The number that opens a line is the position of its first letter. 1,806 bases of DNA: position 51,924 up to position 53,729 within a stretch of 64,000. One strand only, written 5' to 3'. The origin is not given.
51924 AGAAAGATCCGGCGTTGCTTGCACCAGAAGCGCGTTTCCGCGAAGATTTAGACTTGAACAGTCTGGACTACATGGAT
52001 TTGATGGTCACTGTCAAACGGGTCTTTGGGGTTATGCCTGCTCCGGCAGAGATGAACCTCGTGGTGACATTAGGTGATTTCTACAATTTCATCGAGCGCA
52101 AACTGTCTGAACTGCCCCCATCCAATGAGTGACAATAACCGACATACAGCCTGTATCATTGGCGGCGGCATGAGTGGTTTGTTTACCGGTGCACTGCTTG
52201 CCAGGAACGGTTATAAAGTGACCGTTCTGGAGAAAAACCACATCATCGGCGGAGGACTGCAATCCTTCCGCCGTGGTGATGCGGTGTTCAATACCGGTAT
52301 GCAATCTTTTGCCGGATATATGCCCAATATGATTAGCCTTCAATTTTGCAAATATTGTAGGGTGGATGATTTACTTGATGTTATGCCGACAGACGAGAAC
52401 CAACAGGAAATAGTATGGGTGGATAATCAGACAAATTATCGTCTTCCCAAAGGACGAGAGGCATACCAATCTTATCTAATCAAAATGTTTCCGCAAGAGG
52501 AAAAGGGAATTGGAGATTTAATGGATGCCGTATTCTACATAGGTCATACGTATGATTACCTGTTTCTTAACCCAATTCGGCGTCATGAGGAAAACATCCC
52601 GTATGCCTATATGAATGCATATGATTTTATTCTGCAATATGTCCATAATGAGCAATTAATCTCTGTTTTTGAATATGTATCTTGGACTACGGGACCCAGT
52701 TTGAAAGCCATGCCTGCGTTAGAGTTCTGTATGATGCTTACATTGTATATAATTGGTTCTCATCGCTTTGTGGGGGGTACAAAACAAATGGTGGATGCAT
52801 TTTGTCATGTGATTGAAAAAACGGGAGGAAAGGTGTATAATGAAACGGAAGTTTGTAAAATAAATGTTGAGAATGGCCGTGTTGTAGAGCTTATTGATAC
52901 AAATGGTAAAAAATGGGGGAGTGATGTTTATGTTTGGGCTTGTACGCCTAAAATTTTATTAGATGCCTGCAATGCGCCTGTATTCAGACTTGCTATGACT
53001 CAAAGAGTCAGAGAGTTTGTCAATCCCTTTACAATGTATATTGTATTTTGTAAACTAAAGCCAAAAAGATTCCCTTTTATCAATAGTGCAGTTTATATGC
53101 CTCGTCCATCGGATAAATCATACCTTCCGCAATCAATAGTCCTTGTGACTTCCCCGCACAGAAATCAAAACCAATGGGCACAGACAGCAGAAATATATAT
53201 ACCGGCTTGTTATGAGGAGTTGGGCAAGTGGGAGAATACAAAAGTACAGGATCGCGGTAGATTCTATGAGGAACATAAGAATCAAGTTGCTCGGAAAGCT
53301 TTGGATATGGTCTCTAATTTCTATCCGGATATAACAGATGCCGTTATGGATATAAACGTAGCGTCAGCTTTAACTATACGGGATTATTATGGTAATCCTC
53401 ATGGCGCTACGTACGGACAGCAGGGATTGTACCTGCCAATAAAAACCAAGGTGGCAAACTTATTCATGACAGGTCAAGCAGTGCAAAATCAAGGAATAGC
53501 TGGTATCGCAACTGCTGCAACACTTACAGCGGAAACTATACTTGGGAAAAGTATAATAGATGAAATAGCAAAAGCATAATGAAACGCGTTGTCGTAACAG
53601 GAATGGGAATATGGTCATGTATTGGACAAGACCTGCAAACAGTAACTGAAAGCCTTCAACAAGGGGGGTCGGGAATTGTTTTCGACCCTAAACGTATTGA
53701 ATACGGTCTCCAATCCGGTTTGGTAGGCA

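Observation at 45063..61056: Orphan four-ketosynthase / three-ACP type II PKS-FAS-like cluster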

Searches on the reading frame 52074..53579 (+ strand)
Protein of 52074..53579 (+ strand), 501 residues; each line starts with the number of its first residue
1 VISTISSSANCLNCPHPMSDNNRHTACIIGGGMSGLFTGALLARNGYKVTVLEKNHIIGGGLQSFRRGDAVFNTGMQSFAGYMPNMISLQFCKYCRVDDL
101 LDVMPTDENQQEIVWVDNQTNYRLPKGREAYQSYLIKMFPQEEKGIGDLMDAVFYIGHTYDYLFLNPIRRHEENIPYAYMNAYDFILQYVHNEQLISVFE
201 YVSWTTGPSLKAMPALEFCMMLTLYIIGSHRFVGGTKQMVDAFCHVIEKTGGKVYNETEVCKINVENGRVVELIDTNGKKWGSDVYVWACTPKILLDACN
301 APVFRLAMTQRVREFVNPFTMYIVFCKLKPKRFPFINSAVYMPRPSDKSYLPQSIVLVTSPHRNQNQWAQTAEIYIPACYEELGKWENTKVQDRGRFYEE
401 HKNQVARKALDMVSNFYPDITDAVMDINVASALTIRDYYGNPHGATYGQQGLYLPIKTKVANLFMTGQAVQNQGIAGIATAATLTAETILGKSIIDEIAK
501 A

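Call 3: search_protein_families(library=pfam, proteins=[window:52074-53579:+])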
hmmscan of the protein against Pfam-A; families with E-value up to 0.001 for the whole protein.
window:52074-53579:+ (501 aa): 8 families
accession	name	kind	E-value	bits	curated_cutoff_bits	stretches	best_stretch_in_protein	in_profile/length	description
PF01593.30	Amino_oxidase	-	1.6e-16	61.1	19.8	1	33-296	1-260/443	Flavin containing amine oxidoreductase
PF13450.12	NAD_binding_8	-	4.6e-15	56.1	21.9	1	28-86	1-61/68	NAD(P)-binding Rossmann-like domain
PF01266.30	DAO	-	6.3e-12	46.1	27.9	1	26-66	2-41/353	FAD dependent oxidoreductase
PF03486.20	HI0933_like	-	4.2e-06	26.8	50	0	26-61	3-38/244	HI0933-like protein Rossmann domain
PF07992.20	Pyr_redox_2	-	0.00017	21.6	26.1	0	21-58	140-177/291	Pyridine nucleotide-disulphide oxidoreductase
PF01494.25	FAD_binding_3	-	0.00019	21.2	22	1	25-55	3-33/349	FAD binding domain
PF12831.13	FAD_oxidored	-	0.00029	20.7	27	0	27-62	3-38/416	FAD dependent oxidoreductase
PF01946.23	Thi4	-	0.00038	20.2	26.2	1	27-62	21-57/235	Thi4 family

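Call 9: search_protein_families(library=ncbifam, proteins=[window:52125-53579:+], max_evalue=0.001)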
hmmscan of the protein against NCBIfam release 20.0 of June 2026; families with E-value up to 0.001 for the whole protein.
window:52125-53579:+ (484 aa): 36 families (the best 25 are shown)
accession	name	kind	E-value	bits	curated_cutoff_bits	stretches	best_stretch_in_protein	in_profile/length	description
TIGR02733.1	desat_CrtD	equivalog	4.7e-21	75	549.7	2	10-79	5-74/492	C-3',4' desaturase CrtD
TIGR02730.1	carot_isom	equivalog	1.5e-18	66.9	586.9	1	9-266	3-275/493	carotenoid isomerase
NF058655.1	CrtID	equivalog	1.8e-18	66.7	640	1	10-270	2-269/478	bifunctional phytoene desaturase/3,4-desaturase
TIGR02734.1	crtI_fam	subfamily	2.8e-15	56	238.1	1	9-272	1-270/504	phytoene desaturase family protein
NF045689.1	BCarotKetCrtO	equivalog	2.6e-14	52.7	1000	1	188-266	212-289/563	beta-carotene ketolase CrtO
NF005560.0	PRK07233.1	equivalog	1.2e-13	50.7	252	1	9-52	3-46/435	hypothetical protein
NF045637.1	carotdesatCrtDProt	equivalog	8.9e-11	41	580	1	10-58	2-50/485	1-hydroxycarotenoid 3,4-desaturase CrtD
TIGR03467.1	HpnE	equivalog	1.3e-08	34.6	283.05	1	10-52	2-44/430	hydroxysqualene dehydroxylase HpnE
NF042421.1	hydcarot_desat_CrtD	equivalog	9.6e-08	30.9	500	1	8-130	3-121/487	1-hydroxycarotenoid 3,4-desaturase CrtD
NF004833.1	PRK06185.1-1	subfamily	1.2e-07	30.9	488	1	6-60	2-52/403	FAD-dependent oxidoreductase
NF004834.1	PRK06185.1-3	subfamily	4.7e-07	28.9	500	1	6-62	7-59/420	FAD-dependent oxidoreductase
TIGR02352.1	thiamin_ThiO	equivalog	5.6e-07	29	250.8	0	219-272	150-202/351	glycine oxidase ThiO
NF004835.0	PRK06185.1-4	equivalog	1.2e-06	27.5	601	1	6-60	10-60/411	FAD-dependent oxidoreductase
NF006130.0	PRK08274.1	equivalog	2.2e-06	26.7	369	0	212-259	124-171/467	FAD-dependent tricarballylate dehydrogenase TcuA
NF005548.0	PRK07208.1-4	equivalog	2.2e-06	26.6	389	0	6-63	3-60/488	hypothetical protein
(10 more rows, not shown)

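Call 11: find_homologous_proteins(query=window:52125-53579:+, max_evalue=1e-10)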
Query window:52125-53579:+ (484 aa): 1161 proteins with E <= 1e-10 among 8000 candidates; the best 120 are listed.
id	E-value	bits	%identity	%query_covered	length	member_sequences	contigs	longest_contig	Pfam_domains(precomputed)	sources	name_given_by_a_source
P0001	0.0e+0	1125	99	100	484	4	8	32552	PF01266.31,PF01593.31,PF13450.13,PF03486.21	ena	-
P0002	0.0e+0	1013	89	100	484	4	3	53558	PF01266.31,PF01593.31,PF13450.13,PF07992.21,PF03486.21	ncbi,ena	-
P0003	3.3e-289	978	86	100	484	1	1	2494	PF01266.31,PF01593.31,PF13450.13,PF03486.21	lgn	-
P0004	2.9e-219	747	63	100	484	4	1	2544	PF01266.31,PF01593.31,PF13450.13,PF07992.21,PF03486.21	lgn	-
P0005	2.4e-217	741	64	100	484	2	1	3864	PF01266.31,PF01593.31,PF13450.13,PF03486.21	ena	-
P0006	3.0e-217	740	63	100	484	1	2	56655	PF01266.31,PF01593.31,PF13450.13,PF03486.21,PF01494.26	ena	-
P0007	4.3e-217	740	62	100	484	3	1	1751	PF01266.31,PF01593.31,PF13450.13,PF03486.21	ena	-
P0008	2.8e-214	731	61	100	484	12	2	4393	PF01266.31,PF01593.31,PF13450.13,PF03486.21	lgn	-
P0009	3.2e-209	714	62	97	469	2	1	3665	PF01266.31,PF01593.31,PF13450.13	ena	-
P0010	8.8e-209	712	61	100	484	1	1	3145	PF01266.31,PF01593.31,PF13450.13,PF03486.21,PF01494.26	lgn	-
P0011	5.3e-208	710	62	100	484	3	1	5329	PF01266.31,PF01593.31,PF13450.13,PF03486.21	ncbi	-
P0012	6.3e-207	706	61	100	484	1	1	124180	PF01266.31,PF01593.31,PF13450.13,PF03486.21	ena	-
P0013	1.0e-202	692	59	100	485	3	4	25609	PF01266.31,PF01593.31,PF13450.13,PF03486.21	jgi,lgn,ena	-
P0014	1.7e-202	692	60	100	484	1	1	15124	PF01266.31,PF01593.31,PF13450.13,PF03486.21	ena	-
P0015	2.6e-201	688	60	100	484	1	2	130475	PF01266.31,PF01593.31,PF13450.13,PF03486.21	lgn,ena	-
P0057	2.4e-140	487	46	100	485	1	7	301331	PF01266.31,PF01593.31,PF13450.13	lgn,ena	-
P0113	1.4e-126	441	43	100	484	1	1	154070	PF01266.31,PF01593.31,PF13450.13,PF07992.21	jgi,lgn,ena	-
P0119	6.3e-120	419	41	99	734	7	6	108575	PF01266.31,PF01593.31,PF13450.13,PF03486.21,PF01553.27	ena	-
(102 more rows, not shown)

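Call 12: find_encoding_contigs(protein=P0012, flank=10000, max_places=2)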
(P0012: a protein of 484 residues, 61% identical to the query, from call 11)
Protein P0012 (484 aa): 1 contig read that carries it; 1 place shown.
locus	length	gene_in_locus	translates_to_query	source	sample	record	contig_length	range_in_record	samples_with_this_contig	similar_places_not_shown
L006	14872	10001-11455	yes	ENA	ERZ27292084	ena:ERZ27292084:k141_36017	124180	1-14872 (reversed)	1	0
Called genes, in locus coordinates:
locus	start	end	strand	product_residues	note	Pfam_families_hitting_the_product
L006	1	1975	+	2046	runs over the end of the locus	-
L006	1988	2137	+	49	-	-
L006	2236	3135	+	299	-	-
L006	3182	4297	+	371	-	PF00668:Condensation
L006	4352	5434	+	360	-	PF02666:PS_Dcarbxylase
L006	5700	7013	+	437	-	PF01637:ATPase_2, PF13173:AAA_14, PF13401:AAA_22 (weak), PF03008:DUF234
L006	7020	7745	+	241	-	PF00106:adh_short, PF08659:KR, PF13561:adh_short_C2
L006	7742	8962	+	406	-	PF00109:ketoacyl-synt, PF02801:Ketoacyl-synt_C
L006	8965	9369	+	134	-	PF22817:ApeP-like (weak)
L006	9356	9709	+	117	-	PF21089:PKS_DH_N (weak), PF22818:ApeI-like, PF07977:FabA (weak)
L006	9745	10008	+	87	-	-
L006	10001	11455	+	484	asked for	PF01266:DAO (weak), PF01593:Amino_oxidase, PF03486:HI0933_like (faint), PF13450:NAD_binding_8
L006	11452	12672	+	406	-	PF00109:ketoacyl-synt, PF02801:Ketoacyl-synt_C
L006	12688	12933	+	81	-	PF00550:PP-binding (weak)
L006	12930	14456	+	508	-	PF00501:AMP-binding, PF23562:AMP-binding_C_3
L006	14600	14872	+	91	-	?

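Call 13: find_encoding_contigs(protein=P0057, flank=10000, max_places=2)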
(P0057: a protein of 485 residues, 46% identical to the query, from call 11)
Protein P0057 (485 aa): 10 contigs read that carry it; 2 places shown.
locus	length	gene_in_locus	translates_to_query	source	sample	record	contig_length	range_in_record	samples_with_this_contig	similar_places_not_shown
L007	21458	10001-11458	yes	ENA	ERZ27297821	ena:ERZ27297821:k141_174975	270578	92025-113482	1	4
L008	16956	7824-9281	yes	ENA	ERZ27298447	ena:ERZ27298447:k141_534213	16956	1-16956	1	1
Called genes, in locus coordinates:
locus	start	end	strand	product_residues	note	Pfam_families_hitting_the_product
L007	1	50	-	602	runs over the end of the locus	PF02518:HATPase_c (weak), PF13589:HATPase_c_3, PF01119:DNA_mis_repair, PF08676:MutL_C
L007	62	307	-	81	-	-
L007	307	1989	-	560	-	PF23914:TPR_CcmH_CycH (weak), PF00515:TPR_1, PF07719:TPR_2, PF13181:TPR_8 (weak), PF13424:TPR_12 (faint), PF13414:TPR_11 (weak), PF13432:TPR_16 (weak), PF14559:TPR_19 (weak), +2 more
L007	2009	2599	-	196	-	-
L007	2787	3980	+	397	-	-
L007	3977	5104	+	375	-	PF00668:Condensation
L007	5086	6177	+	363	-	PF02666:PS_Dcarbxylase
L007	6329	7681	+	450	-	PF00004:AAA (faint), PF13173:AAA_14, PF13635:DUF4143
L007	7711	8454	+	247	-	PF00106:adh_short, PF08659:KR, PF13561:adh_short_C2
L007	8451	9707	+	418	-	PF00109:ketoacyl-synt, PF00108:Thiolase_N (weak), PF02801:Ketoacyl-synt_C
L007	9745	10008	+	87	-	-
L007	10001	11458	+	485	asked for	PF01266:DAO (weak), PF01593:Amino_oxidase, PF13450:NAD_binding_8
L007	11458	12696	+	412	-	PF00109:ketoacyl-synt, PF02801:Ketoacyl-synt_C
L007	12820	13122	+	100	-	PF13560:HTH_31 (weak), PF01381:HTH_3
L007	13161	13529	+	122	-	PF05635:23S_rRNA_IVP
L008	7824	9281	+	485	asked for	PF01266:DAO (weak), PF01593:Amino_oxidase, PF13450:NAD_binding_8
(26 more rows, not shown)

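Call 15: find_related_loci(query=A1, collection=genome_contigs, flank=10000)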
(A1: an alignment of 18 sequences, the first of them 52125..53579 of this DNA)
Query A1 (484 aa) in genome_contigs; peptide patterns used: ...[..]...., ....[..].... (x = any residue, [..] = any of these).
335 stretches matched a pattern; 98 encode a relative of the query (tblastn E <= 1e-3); the best 80 are kept; 80 distinct loci.
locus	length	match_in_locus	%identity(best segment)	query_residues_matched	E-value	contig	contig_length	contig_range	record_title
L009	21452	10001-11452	89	1-484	0e+0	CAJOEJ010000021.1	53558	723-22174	Paludibacteraceae bacterium isolate Red_deer_2_mag_82 genome assembly, contig: scaffold_449, whole genome shotgun sequen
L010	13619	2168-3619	61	1-484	0e+0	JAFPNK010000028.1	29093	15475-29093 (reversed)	MAG: Paludibacteraceae bacterium isolate RGIG1302 Dairy_cattle_Rumen-5__c478096, whole genome shotgun sequence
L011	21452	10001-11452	58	1-484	0e+0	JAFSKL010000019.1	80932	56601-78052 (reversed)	MAG: Paludibacteraceae bacterium isolate RGIG3224 Goat_Reticulum-2__c941, whole genome shotgun sequence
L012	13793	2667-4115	57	1-484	0e+0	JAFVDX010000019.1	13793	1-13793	MAG: Paludibacteraceae bacterium isolate RGIG5082 Roe_deer_Rumen.Co__c470118, whole genome shotgun sequence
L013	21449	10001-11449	49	1-484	9e-156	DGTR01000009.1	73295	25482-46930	MAG TPA_asm: Bacteroidales bacterium UBA4331 UBA4331_contig_575, whole genome shotgun sequence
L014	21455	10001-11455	48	1-484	1e-148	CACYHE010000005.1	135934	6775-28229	MAG: uncultured Bacteroidales bacterium isolate RUG11936 genome assembly, contig: RUG11936_asm_5, whole genome shotgun s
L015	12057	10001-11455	47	1-484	1e-143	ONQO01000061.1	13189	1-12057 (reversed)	uncultured Bacteroidales bacterium isolate RUG552 genome assembly, contig: scaffold_1798, whole genome shotgun sequence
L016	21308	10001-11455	46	1-484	1e-142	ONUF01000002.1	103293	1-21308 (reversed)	uncultured Bacteroidales bacterium isolate RUG644 genome assembly, contig: scaffold_8, whole genome shotgun sequence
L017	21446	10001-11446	39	1-484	1e-109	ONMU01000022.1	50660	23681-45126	uncultured Bacteroidales bacterium isolate RUG454 genome assembly, contig: scaffold_1023, whole genome shotgun sequence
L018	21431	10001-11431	39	4-481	1e-109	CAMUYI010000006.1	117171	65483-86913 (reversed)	MAG TPA_asm: uncultured Bacteroidales bacterium isolate SRR8387720_bin.43_metaWRAP_v1.3_MAG genome assembly, contig: ERZ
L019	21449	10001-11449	38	1-484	1e-108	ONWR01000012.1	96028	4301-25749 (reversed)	uncultured Bacteroidales bacterium isolate RUG715 genome assembly, contig: scaffold_582, whole genome shotgun sequence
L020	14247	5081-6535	47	1-484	2e-142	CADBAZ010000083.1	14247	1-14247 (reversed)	MAG: uncultured Bacteroidales bacterium isolate RUG13802 genome assembly, contig: RUG13802_asm_83, whole genome shotgun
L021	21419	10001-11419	35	23-478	3e-84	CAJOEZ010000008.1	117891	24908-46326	uncultured Bacteroidales bacterium isolate Red_deer_2_mag_34 genome assembly, contig: scaffold_110, whole genome shotgun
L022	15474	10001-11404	35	19-478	2e-84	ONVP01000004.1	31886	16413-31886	uncultured Bacteroidales bacterium isolate RUG676 genome assembly, contig: scaffold_1463, whole genome shotgun sequence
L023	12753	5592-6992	35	21-478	5e-83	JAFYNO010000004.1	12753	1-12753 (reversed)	MAG: Bacteroidales bacterium isolate RGIG7253 Water_buffalos_Cecum-3__c25641, whole genome shotgun sequence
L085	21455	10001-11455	46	1-484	3e-141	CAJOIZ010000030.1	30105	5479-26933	Paludibacteraceae bacterium isolate Red_deer_4_mag_9 genome assembly, contig: scaffold_2197, whole genome shotgun sequen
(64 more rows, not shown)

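Call 25: search_solved_structures(query=window:52125-53579:+, max_evalue=0.00001)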
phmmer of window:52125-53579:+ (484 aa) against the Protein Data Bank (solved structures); distinct sequences matched with E-value up to 0.00001: 2.
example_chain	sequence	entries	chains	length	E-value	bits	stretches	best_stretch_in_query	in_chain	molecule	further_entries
3nrn_A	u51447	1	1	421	3.3e-12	49.3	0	9-48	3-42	uncharacterized protein PF1083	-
3ka7_A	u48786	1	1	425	2.4e-07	33.2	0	169-257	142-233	Oxidoreductase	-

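Call 26: find_encoding_contigs(protein=P0119, flank=10000, max_places=1)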
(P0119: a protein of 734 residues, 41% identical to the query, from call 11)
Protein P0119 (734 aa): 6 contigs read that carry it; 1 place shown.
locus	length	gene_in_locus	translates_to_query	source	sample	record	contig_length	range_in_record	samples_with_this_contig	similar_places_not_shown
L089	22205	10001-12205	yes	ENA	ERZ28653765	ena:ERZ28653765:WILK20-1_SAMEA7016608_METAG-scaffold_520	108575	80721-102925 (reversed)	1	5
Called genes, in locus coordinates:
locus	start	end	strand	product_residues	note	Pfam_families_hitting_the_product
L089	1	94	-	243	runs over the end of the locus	PF21948:LplA-B_cat, PF03099:BPL_LplA_LipB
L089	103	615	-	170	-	PF04138:GtrA_DPMS_TM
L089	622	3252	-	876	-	PF01411:tRNA-synt_2c, PF07973:tRNA_SAD, PF02272:DHHA1 (weak)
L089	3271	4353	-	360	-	PF04166:PdxA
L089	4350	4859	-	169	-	PF14512:TM1586_NiRdase (faint), PF00881:Nitroreductase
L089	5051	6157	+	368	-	PF21212:Dimerisation2-like_dom, PF08100:Dimerisation (faint), PF00891:Methyltransf_2 (weak), PF13489:Methyltransf_23 (weak), PF08242:Methyltransf_12, PF13649:Methyltransf_25 (weak)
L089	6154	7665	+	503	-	PF00221:Lyase_aromatic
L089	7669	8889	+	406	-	PF00109:ketoacyl-synt, PF00108:Thiolase_N (faint), PF02801:Ketoacyl-synt_C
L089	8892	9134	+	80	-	PF00550:PP-binding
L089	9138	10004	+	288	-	PF03279:Lip_A_acyltrans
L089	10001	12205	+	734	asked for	PF01553:Acyltransferase, PF03486:HI0933_like (faint), PF01266:DAO (weak), PF01593:Amino_oxidase, PF13450:NAD_binding_8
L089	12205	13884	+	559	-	PF00109:ketoacyl-synt, PF08545:ACP_syn_III (faint), PF02801:Ketoacyl-synt_C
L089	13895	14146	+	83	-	PF00550:PP-binding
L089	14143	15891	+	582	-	PF00109:ketoacyl-synt, PF00108:Thiolase_N (faint), PF02801:Ketoacyl-synt_C, PF00109:ketoacyl-synt (weak), PF13723:Ketoacyl-synt_2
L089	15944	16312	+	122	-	-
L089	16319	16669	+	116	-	PF00892:EamA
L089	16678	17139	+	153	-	PF03548:LolA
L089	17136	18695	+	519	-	PF00535:Glycos_transf_2, PF13641:Glyco_tranf_2_3 (weak), PF20434:BD-FAE, PF07859:Abhydrolase_3, PF01738:DLH (faint), PF00326:Peptidase_S9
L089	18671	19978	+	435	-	PF00501:AMP-binding, PF14535:AMP-binding_C_2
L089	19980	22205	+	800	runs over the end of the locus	PF03176:MMPL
